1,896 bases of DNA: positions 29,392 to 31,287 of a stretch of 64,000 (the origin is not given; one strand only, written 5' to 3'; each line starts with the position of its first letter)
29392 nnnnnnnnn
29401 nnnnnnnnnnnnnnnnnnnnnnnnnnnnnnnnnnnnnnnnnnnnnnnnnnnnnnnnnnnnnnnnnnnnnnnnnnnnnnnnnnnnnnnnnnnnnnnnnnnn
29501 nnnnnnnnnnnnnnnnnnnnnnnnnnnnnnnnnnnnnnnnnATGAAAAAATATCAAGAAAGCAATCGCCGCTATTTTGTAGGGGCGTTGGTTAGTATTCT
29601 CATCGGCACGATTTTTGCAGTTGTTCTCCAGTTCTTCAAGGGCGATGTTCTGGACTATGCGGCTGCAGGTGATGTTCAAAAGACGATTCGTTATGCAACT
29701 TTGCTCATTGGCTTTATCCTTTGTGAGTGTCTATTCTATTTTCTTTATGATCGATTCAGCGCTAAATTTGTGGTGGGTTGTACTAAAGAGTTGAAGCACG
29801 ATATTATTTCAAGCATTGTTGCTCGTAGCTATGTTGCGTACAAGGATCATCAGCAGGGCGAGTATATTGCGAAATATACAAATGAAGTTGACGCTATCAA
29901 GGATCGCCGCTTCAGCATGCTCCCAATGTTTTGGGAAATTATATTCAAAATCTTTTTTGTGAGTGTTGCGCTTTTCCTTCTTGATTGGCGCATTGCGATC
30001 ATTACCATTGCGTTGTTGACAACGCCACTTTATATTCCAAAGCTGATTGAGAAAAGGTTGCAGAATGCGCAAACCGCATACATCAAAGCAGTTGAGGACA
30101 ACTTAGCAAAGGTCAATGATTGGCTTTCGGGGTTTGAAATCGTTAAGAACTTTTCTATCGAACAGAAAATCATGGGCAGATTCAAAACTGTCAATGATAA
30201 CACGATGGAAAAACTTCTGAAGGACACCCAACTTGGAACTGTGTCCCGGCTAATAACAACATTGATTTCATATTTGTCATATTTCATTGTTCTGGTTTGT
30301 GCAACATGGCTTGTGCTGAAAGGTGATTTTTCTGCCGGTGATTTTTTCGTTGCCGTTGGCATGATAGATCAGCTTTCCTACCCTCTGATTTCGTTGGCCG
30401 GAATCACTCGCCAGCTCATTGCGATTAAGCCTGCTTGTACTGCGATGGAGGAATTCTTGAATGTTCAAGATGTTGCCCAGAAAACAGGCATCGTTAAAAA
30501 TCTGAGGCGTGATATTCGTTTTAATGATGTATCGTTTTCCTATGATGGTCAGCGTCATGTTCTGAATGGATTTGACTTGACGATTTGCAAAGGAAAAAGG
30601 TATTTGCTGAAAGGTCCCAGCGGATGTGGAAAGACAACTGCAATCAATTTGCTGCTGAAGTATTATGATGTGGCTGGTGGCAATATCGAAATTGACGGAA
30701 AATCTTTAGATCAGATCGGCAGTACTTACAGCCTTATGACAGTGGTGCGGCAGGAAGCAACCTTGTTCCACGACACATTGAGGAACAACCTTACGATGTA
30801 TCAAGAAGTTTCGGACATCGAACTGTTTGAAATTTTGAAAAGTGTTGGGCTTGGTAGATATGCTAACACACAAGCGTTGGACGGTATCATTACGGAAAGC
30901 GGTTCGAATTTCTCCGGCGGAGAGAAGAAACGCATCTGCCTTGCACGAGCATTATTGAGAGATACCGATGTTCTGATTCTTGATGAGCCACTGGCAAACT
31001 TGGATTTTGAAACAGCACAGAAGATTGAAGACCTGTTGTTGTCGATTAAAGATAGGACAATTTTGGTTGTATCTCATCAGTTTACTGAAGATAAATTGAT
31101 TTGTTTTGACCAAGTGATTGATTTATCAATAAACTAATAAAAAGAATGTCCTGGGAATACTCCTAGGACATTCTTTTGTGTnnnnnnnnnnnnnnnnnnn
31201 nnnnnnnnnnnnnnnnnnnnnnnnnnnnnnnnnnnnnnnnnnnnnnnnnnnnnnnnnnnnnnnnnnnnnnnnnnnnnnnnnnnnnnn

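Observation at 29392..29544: ermC/cat-style ribosome-sensing translational attenuator in front of an ABC exporter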

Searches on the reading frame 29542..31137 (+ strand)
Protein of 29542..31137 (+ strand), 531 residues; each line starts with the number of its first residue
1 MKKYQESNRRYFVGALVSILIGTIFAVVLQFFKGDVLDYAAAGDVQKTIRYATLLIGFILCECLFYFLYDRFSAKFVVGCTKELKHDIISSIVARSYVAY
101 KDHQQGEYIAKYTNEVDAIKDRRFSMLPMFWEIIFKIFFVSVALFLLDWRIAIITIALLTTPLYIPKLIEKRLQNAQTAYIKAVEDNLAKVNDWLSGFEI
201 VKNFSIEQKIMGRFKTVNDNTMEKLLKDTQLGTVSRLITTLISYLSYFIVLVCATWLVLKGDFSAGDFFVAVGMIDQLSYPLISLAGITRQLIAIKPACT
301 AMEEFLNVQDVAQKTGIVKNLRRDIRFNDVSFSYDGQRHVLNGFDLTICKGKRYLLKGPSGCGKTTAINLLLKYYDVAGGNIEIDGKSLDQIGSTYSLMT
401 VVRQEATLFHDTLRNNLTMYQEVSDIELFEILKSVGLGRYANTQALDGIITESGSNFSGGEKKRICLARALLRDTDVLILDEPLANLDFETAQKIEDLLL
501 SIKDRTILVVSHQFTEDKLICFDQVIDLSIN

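Call 6: search_protein_families(library=pfam, proteins=[window:29542-31137:+])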
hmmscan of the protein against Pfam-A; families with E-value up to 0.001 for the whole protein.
window:29542-31137:+ (531 aa): 2 families
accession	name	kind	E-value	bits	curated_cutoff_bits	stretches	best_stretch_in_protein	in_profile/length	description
PF00664.28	ABC_membrane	-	1.1e-30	107.7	28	1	12-281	5-273/274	ABC transporter transmembrane region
PF00005.33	ABC_tran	-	9.8e-26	91.4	25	1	341-485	1-137/137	ABC transporter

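Call 7: find_homologous_proteins(query=window:29542-31137:+)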
Query window:29542-31137:+ (531 aa): 1779 proteins with E <= 0.001 among 8000 candidates; the best 120 are listed.
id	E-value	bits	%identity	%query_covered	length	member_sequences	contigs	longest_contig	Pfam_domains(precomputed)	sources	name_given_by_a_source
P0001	0.0e+0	1096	93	100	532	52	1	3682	PF00005.34,PF00664.29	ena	-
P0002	0.0e+0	1019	86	100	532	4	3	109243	PF00005.34,PF00664.29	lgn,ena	-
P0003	0.0e+0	1017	85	100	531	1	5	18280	PF00005.34,PF00664.29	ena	-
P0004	0.0e+0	1011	86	99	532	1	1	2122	PF00005.34,PF00664.29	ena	-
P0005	0.0e+0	1011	86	100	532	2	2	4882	PF00005.34,PF00664.29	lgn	-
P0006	4.3e-290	981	83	100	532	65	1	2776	PF00005.34,PF00664.29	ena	-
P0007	1.0e-288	976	82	100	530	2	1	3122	PF00005.34,PF00664.29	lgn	-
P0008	1.9e-287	972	83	100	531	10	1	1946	PF00005.34,PF00664.29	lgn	-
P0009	2.5e-277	939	80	99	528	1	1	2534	PF00005.34,PF00664.29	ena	-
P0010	1.5e-275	933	78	100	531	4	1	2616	PF00005.34,PF00664.29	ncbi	-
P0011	3.4e-273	925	77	100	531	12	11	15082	PF00005.34,PF00664.29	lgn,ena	-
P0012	3.5e-273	925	78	100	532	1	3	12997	PF00005.34,PF00664.29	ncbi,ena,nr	ncbi:MAG: ABC transporter ATP-binding protein [Clostridia bacterium]|nr:ABC transporter ATP-binding 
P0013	6.3e-272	921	78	100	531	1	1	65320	PF00005.34,PF00664.29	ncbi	-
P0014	1.4e-271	920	78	100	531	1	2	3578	PF00005.34,PF00664.29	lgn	-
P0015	3.6e-271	919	78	100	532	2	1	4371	PF00005.34,PF00664.29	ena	-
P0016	3.7e-271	919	78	100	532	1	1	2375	PF00005.34,PF00664.29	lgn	-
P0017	1.3e-270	917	78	100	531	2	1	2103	PF00005.34,PF00664.29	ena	-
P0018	1.5e-269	913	78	99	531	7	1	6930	PF00005.34,PF00664.29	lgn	-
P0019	3.8e-269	912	76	100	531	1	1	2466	PF00005.34,PF00664.29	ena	-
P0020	2.4e-267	906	77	100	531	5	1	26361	PF00005.34,PF00664.29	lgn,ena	-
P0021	2.6e-266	903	76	100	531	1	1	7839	PF00005.34,PF00664.29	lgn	-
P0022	8.6e-265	898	76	100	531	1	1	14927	PF00005.34,PF00664.29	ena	-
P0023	2.0e-264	896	75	100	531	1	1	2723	PF00005.34,PF00664.29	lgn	-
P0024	3.8e-264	895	74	100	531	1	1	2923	PF00005.34,PF00664.29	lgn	-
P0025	1.7e-263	893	75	100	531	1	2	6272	PF00005.34,PF00664.29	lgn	-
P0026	9.3e-263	891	74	100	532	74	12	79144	PF00005.34,PF00664.29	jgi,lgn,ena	-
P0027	1.9e-261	887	74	100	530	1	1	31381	PF00005.34,PF13304.13,PF00664.29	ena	-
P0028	2.0e-261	886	76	100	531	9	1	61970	PF00005.34,PF00664.29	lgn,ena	-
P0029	2.5e-261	886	74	100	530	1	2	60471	PF00005.34,PF00664.29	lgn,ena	-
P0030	4.4e-261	885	75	99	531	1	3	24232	PF00005.34,PF00664.29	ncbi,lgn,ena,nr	ncbi:MAG: ABC transporter ATP-binding protein [Clostridia bacterium]|nr:ABC transporter ATP-binding 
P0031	8.3e-261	884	76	100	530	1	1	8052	PF00005.34,PF00664.29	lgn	-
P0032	3.9e-260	882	74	100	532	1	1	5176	PF00005.34,PF00664.29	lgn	-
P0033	1.5e-259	880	73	100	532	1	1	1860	PF00005.34,PF00664.29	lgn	-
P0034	2.1e-259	880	76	100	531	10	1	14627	PF00005.34,PF00664.29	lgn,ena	-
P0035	2.9e-259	879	73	100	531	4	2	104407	PF00005.34,PF00664.29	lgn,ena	-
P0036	5.2e-259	878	75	100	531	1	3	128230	PF00005.34,PF00664.29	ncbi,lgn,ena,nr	ncbi:MAG: ABC transporter ATP-binding protein [Oscillospiraceae bacterium]|nr:ABC transporter ATP-bi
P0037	1.2e-258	877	75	100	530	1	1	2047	PF00005.34,PF00664.29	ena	-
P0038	4.0e-258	876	74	100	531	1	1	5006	PF00005.34,PF00664.29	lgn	-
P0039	5.2e-258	875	74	100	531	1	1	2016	PF00005.34,PF00664.29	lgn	-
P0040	1.3e-257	874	74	100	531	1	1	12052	PF00005.34,PF00664.29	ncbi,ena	-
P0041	1.6e-257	874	74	100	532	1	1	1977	PF00005.34,PF00664.29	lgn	-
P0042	3.8e-257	872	75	100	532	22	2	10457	PF00005.34,PF00664.29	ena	-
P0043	7.7e-257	871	74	100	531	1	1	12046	PF00005.34,PF00664.29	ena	-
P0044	8.3e-257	871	72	100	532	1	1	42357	PF00005.34,PF00664.29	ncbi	-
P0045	1.3e-256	871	73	100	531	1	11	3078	PF00005.34,PF00664.29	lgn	-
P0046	1.3e-256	871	73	99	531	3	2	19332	PF00005.34,PF00664.29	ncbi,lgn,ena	-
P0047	9.3e-256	868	73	100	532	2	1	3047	PF00005.34,PF13304.13,PF00664.29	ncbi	-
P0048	1.1e-255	867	72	100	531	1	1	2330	PF00005.34,PF00664.29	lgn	-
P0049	1.5e-255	867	73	100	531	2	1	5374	PF00005.34,PF00664.29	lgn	-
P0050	3.0e-255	866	74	99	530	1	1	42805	PF00005.34,PF00664.29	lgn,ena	-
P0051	6.8e-255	865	73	100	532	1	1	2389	PF00005.34,PF00664.29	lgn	-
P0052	7.3e-255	865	74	100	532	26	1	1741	PF00005.34,PF00664.29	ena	-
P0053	3.1e-254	863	73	99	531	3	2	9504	PF00005.34,PF00664.29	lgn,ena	-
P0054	3.8e-254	862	72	100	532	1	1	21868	PF00005.34,PF00664.29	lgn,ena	-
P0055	5.5e-254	862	74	100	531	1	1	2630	PF00005.34,PF00664.29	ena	-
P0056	6.7e-254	862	71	100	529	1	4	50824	PF00005.34,PF00664.29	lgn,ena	-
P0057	1.9e-253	860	71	100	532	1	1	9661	PF00005.34,PF00664.29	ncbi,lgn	-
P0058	3.0e-253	859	73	100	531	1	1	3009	PF00005.34,PF00664.29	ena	-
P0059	3.5e-253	859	73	99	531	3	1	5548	PF00005.34,PF00664.29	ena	-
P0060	1.3e-252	857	72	100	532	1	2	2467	PF00005.34,PF00664.29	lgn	-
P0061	1.6e-251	854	72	100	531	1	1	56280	PF00005.34,PF00664.29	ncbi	-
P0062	2.8e-251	853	71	100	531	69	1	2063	PF00005.34,PF00664.29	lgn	-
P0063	4.7e-251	852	71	100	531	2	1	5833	PF00005.34,PF00664.29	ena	-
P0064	6.1e-251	852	73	99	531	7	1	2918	PF00005.34,PF00664.29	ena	-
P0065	8.1e-251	851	72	100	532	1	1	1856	PF00005.34,PF00664.29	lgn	-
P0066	8.5e-251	851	71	100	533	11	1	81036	PF00005.34,PF00664.29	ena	-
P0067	1.2e-250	851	72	100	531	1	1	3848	PF00005.34,PF13304.13,PF00664.29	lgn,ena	-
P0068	3.1e-250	850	72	100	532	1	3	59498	PF00005.34,PF00664.29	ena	-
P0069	3.7e-250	849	71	100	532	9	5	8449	PF00005.34,PF00664.29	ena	-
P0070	5.6e-249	845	72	100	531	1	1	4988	PF00005.34,PF00664.29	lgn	-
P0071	2.6e-248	843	72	99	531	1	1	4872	PF00005.34,PF00664.29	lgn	-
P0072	7.9e-248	842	70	99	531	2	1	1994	PF00005.34,PF00664.29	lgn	-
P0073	4.0e-247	839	71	100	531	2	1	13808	PF00005.34,PF00664.29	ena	-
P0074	2.1e-246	837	71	100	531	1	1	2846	PF00005.34,PF00664.29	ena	-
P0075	9.3e-246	835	71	100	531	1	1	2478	PF00005.34,PF00664.29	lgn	-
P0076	1.1e-245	834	71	100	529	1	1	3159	PF00005.34,PF00664.29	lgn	-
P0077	1.6e-245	834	70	100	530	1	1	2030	PF00005.34,PF00664.29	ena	-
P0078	4.2e-245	833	70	100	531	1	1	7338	PF00005.34,PF00664.29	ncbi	-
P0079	7.2e-245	832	70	100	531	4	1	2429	PF00005.34,PF00664.29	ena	-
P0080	7.5e-245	832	70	100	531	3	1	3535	PF00005.34,PF00664.29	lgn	-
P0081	1.1e-244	831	69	100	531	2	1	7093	PF00005.34,PF00664.29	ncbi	-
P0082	1.6e-243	827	69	100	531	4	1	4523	PF00005.34,PF00664.29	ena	-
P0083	1.9e-243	827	72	99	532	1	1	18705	PF00005.34,PF13304.13,PF00664.29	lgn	-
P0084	2.9e-243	827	70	100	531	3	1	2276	PF00005.34,PF00664.29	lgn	-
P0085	6.7e-243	825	69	100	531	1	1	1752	PF00005.34,PF00664.29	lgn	-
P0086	2.8e-242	823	69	100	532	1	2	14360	PF00005.34,PF00664.29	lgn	-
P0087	1.6e-241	821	69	100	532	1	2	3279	PF00005.34,PF00664.29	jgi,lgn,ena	-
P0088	3.7e-241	820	69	100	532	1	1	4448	PF00005.34,PF00664.29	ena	-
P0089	5.3e-241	819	68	100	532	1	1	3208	PF00005.34,PF00664.29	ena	-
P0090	2.6e-240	817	68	100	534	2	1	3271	PF00005.34,PF00664.29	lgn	-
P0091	4.1e-240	816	68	100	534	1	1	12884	PF00005.34,PF00664.29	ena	-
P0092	4.8e-240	816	67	100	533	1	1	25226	PF00005.34,PF00664.29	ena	-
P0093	5.3e-240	816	68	100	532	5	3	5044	PF00005.34,PF00664.29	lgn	-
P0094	9.0e-240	815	70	99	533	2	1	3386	PF00005.34,PF00664.29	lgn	-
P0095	1.3e-239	815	69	99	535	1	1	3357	PF00005.34,PF00664.29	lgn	-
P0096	1.7e-239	814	69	100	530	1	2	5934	PF00005.34,PF00664.29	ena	-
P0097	2.8e-239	813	69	99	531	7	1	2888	PF00005.34,PF13304.13,PF00664.29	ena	-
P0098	4.3e-239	813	68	100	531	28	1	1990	PF00005.34,PF13304.13,PF00664.29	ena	-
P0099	5.8e-239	812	68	100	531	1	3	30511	PF00005.34,PF00664.29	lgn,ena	-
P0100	1.2e-237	808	68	100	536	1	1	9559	PF00005.34,PF00664.29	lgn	-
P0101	1.3e-237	808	71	100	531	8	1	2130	PF00005.34,PF00664.29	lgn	-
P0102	2.2e-236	804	70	99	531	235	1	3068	PF00005.34,PF00664.29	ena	-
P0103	9.5e-236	802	67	100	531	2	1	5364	PF00005.34,PF00664.29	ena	-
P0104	1.5e-235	801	70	99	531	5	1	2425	PF00005.34,PF00664.29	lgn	-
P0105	2.5e-235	800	68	99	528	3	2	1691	PF00005.34,PF00664.29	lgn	-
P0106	4.7e-235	799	68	100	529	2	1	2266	PF00005.34,PF00664.29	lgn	-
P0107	5.0e-235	799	69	100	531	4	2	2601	PF00005.34,PF00664.29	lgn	-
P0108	5.2e-235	799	69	99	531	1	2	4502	PF00005.34,PF13304.13,PF00664.29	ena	-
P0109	8.1e-235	799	70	100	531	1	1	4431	PF00005.34,PF00664.29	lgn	-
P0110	2.3e-234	797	67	100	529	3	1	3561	PF00005.34,PF00664.29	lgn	-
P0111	2.7e-234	797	69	100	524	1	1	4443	PF00005.34,PF00664.29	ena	-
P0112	2.9e-234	797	68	100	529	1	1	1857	PF00005.34,PF00664.29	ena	-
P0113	3.2e-234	797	67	100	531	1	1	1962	PF00005.34,PF00664.29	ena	-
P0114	3.2e-234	797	68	100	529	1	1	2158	PF00005.34,PF00664.29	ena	-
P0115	3.8e-234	796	68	100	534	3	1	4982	PF00005.34,PF00664.29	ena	-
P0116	9.2e-234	795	67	100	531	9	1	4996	PF00005.34,PF00664.29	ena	-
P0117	1.2e-233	795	67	100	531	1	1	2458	PF00005.34,PF00664.29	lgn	-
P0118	1.4e-233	795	69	100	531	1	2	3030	PF00005.34,PF00664.29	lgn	-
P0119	2.5e-233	794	67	100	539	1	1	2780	PF00005.34,PF00664.29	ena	-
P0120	2.5e-233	794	67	99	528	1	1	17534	PF00005.34,PF00664.29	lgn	-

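Call 8: search_protein_families(library=ncbifam, proteins=[window:29542-31137:+], max_evalue=0.01)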
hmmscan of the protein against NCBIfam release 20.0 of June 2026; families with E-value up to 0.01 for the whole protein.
window:29542-31137:+ (531 aa): 185 families (the best 25 are shown)
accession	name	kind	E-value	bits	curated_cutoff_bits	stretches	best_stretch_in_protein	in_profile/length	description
TIGR02203.1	MsbA_lipidA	equivalog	4.3e-62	210.4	602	1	7-515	11-530/572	lipid A export permease/ATP-binding protein MsbA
TIGR02857.1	CydD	equivalog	5.6e-60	203.8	435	1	9-526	2-527/529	thiol reductant ABC exporter subunit CydD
TIGR03375.1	type_I_sec_LssB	subfamily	8.8e-60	202.8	693.1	1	9-514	148-662/696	type I secretion system permease/ATPase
NF008364.0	PRK11160.1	equivalog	3.7e-57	194.2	630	1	90-526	101-545/575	heme ABC transporter ATP-binding protein/permease CydC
TIGR02868.1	CydC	equivalog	5.7e-55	186.9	329.05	1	86-513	90-529/530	thiol reductant ABC exporter subunit CydC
NF045513.1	HepA_fam_ABC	equivalog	2.3e-54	184.9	725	1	30-515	77-570/610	heterocyst formation ABC transporter subunit HepA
TIGR00958.1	3a01208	subfamily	4.2e-52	177.4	874.6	1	3-514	154-674/711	antigen peptide transporter 2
NF010178.0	PRK13657.1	equivalog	3.1e-51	174.5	733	1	137-514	145-530/588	glucan ABC transporter ATP-binding protein/ permease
NF045998.1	cleave_ABC_plasm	equivalog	1.8e-50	171.9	500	1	5-513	148-660/673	Mbov_0121 family peptidase domain-containing ABC transporter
NF008381.0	PRK11176.1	equivalog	4.2e-49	167.4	867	1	83-514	99-539/582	lipid A ABC transporter ATP-binding protein/permease MsbA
NF008056.1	PRK10790.1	equivalog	5.3e-49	167.2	746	1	53-513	66-534/584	SmdB family multidrug efflux ABC transporter permease/ATP-binding protein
TIGR03796.1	NHLM_micro_ABC1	equivalog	1.6e-47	162.2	853.3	1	64-514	209-672/710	NHLP family bacteriocin export ABC transporter peptidase/permease/ATPase subunit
TIGR01193.1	bacteriocin_ABC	subfamily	9.4e-46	156.6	523.85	1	16-515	162-670/708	peptide cleavage/export ABC transporter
TIGR01846.1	type_I_sec_HlyB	subfamily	2.2e-45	155.2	725.55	1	9-514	138-652/694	type I secretion system permease/ATPase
TIGR02204.1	MsbA_rel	hypoth_equivalog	1.4e-43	149.5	780.4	1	3-515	11-536/576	ABC transporter, permease/ATP-binding protein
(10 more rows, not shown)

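Call 10: find_related_loci(query=A1, collection=genome_contigs, flank=3000)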
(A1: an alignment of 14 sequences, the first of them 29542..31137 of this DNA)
Query A1 (531 aa) in genome_contigs; peptide patterns used: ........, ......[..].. (x = any residue, [..] = any of these).
600 stretches matched a pattern (row limit reached: there are more); 585 encode a relative of the query (tblastn E <= 1e-3); the best 80 are kept; 80 distinct loci.
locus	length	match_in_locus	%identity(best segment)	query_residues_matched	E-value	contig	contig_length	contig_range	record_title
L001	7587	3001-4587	66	1-529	0e+0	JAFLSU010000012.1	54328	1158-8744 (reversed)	MAG: Christensenellaceae bacterium isolate HAN035 Seq12, whole genome shotgun sequence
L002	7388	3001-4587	68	1-529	0e+0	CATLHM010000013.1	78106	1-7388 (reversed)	MAG TPA_asm: uncultured Lachnospiraceae bacterium isolate MGG03594_1680015479 genome assembly, contig: ERR2844015_1109,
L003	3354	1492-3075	48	1-527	5e-174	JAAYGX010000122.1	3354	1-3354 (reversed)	MAG: Tissierella sp. isolate AS09scLD_285 227554_AS09, whole genome shotgun sequence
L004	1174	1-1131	67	153-529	0e+0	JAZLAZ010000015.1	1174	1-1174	MAG: Candidatus Enterousia sp. isolate T1900045067_TC20190061.MAGScoT_cleanbin_000021 SGB_4608_k141_596239, whole genome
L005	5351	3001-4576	55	1-526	2e-158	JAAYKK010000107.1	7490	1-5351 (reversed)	MAG: Clostridiaceae bacterium isolate AS10tlH2TH_42 273268_AS10, whole genome shotgun sequence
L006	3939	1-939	65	217-529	1e-134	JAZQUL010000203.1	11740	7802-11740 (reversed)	MAG: Faecousia sp. isolate T1900045180_TC20190176.MAGScoT_cleanbin_000055 SGB_5234_k141_1848488, whole genome shotgun se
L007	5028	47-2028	29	127-520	8e-37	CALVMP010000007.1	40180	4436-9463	MAG: uncultured Clostridia bacterium isolate BRZ_KH__bin127 genome assembly, contig: BRZ_KH__NODE_1391_length_40180_cov_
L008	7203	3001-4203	28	127-522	8e-34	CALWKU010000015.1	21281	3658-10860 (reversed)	MAG: uncultured Christensenellaceae bacterium isolate E27__bin398 genome assembly, contig: E27__k127_1773354, whole geno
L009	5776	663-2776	34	266-514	8e-30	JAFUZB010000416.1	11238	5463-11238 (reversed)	MAG: Clostridia bacterium isolate RGIG4956 Roe_deer_Rumen-4__c236484, whole genome shotgun sequence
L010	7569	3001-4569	21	24-524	5e-25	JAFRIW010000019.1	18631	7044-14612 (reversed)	MAG: Lachnospiraceae bacterium isolate RGIG2510 Goat_Jejunum-3__c189101, whole genome shotgun sequence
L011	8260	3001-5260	25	79-522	7e-24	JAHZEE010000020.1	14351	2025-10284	MAG: Clostridiales bacterium isolate HRGM_Genome_2644 HRGM_Genome_2644_20, whole genome shotgun sequence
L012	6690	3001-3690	34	295-512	5e-23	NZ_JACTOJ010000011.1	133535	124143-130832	Clostridium sp. 19966 contig00011, whole genome shotgun sequence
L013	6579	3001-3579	33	338-529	3e-22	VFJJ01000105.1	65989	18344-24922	MAG: Actinomycetota bacterium isolate Bin_62_11 c_000004813100, whole genome shotgun sequence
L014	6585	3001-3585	31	324-516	3e-22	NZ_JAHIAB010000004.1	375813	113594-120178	Pseudooceanicola endophyticus strain CBS1P-1 Scaffold4, whole genome shotgun sequence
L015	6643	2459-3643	26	143-524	1e-32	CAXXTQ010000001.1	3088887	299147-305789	MAG: Christensenellaceae bacterium isolate da5b4d75-ff56-416d-93ad-0d8c7092aa02 genome assembly, contig: contig_1, whole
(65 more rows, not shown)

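Call 29: search_solved_structures(query=window:29542-31137:+, max_evalue=1e-20)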
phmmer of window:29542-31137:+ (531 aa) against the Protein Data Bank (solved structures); distinct sequences matched with E-value up to 1e-20: 248 (the best 60 are shown).
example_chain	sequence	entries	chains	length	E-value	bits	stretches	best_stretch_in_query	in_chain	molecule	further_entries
6qee_A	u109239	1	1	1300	1.9e-64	221.8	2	97-515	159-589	ABCB1HM-EQ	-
8sa0_A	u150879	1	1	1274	6.6e-63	216.7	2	92-515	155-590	ATP-dependent translocase ABCB1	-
6qex_A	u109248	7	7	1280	6.7e-63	216.7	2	92-515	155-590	Multidrug resistance protein 1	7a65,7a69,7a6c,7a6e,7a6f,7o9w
8gmg_A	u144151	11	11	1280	6.7e-63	216.7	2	92-515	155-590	ATP-dependent translocase ABCB1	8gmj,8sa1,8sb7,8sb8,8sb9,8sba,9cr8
6fn1_A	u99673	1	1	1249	7.9e-63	216.4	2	97-515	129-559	Human-mouse chimeric ABCB1 (ABCBHM)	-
6fn4_A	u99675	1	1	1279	8.8e-63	216.3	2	97-515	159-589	Apo form of Human-mouse chimeric ABCB1 (ABCB1HM) in complex with Antigen binding fragment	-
8y6h_A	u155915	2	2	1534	1.4e-62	215.6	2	92-515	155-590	ATP-dependent translocase ABCB1,mNeonGreen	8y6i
3g5u_A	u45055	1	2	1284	2.6e-62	214.7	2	97-515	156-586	Multidrug resistance protein 1a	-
4lsg_A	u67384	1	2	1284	2.6e-62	214.7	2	97-515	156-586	Multidrug resistance protein 1A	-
6q81_A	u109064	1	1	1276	3.2e-62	214.4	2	97-515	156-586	P-glycoprotein (ABCB1)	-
5kpi_A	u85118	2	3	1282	3.3e-62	214.4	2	97-515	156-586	Multidrug resistance protein 1A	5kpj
3g60_A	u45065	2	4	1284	3.3e-62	214.4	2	97-515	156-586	Multidrug resistance protein 1a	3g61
4ksb_A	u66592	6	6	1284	3.3e-62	214.4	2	97-515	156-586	Multidrug resistance protein 1A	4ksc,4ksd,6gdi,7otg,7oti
6ujs_A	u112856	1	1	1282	3.7e-62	214.2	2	97-515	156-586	ATP-dependent translocase ABCB1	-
6ujp_A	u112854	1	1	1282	3.9e-62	214.1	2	97-515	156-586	ATP-dependent translocase ABCB1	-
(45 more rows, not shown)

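Call 34: find_encoding_contigs(protein=P0036, flank=6000, max_places=3)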
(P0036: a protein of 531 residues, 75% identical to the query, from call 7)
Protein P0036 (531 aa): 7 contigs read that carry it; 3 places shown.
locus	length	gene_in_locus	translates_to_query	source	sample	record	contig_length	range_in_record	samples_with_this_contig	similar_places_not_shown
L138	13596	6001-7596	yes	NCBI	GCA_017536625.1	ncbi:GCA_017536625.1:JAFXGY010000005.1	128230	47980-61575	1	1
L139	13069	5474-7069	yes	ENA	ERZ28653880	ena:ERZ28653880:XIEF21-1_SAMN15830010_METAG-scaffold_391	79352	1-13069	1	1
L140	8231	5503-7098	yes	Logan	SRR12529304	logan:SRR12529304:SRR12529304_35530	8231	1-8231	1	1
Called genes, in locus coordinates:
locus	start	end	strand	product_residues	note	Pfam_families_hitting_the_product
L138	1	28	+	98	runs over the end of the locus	-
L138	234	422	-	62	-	PF00830:Ribosomal_L28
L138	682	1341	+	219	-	PF02163:Peptidase_M50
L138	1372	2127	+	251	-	PF02616:SMC_ScpA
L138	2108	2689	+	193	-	PF04079:SMC_ScpB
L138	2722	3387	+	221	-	PF11167:DUF2953 (weak)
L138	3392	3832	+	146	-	PF09579:Spore_YtfJ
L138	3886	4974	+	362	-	PF00768:Peptidase_S11, PF13354:Beta-lactamase2, PF07943:PBP5_C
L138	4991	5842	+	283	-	PF01479:S4, PF00849:PseudoU_synth_2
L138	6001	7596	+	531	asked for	PF00664:ABC_membrane, PF00005:ABC_tran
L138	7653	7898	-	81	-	PF03840:SecG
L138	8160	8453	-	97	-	-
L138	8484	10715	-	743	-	PF00521:DNA_topoisoIV, PF03989:DNA_gyraseA_C (faint)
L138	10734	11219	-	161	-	PF02590:SPOUT_MTase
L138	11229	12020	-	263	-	PF00753:Lactamase_B, PF23023:Anti-Pycsar_Apyc1, PF12706:Lactamase_B_2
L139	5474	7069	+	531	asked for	PF00664:ABC_membrane, PF00005:ABC_tran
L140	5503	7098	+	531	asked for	PF00664:ABC_membrane, PF00005:ABC_tran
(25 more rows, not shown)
